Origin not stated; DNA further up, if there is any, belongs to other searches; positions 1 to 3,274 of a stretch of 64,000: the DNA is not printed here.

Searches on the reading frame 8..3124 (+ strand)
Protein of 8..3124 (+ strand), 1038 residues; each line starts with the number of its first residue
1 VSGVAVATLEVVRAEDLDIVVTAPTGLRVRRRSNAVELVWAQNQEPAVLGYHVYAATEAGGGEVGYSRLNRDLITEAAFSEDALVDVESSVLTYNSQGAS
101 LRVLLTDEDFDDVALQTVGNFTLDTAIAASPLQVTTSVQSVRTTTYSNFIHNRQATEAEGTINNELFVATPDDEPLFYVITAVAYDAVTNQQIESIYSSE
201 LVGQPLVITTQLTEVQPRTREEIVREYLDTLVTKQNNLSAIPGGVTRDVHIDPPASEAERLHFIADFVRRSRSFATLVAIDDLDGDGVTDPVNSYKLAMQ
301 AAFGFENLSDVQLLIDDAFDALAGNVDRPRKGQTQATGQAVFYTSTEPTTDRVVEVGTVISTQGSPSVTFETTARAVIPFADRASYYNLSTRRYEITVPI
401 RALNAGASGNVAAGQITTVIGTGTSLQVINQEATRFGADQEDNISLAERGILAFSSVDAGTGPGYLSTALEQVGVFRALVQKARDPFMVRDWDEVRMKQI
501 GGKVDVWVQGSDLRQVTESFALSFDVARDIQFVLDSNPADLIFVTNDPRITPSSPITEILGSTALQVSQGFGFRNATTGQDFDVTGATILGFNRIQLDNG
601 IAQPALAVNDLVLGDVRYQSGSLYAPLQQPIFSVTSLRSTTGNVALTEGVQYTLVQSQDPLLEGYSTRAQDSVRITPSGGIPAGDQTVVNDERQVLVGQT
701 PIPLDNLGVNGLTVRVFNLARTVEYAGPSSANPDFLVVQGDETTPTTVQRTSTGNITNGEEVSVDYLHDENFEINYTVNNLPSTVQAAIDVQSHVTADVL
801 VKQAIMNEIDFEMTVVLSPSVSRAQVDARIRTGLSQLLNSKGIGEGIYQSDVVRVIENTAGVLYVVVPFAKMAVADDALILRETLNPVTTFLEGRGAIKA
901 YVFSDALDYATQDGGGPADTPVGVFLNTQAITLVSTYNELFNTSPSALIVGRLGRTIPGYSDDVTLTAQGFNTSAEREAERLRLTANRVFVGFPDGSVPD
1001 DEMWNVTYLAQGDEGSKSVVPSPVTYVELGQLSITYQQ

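Call 12: search_protein_families(library=phrogs, proteins=[window:8-3124:+], max_evalue=0.001)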
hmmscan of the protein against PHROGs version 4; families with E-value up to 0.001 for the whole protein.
window:8-3124:+ (1038 aa): 1 family
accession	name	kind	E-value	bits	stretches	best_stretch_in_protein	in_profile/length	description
phrog_6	-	tail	2.2e-29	103.5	2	313-480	124-277/548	baseplate wedge subunit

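Call 13: search_protein_families(library=pfam, proteins=[window:8-3124:+], max_evalue=0.01)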
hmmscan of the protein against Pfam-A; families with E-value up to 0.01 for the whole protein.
window:8-3124:+ (1038 aa): 1 family
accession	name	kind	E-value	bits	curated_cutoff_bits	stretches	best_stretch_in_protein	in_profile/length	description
PF04865.19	Baseplate_J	-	6.4e-19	68.7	21.1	2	320-506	6-165/255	Baseplate J-like protein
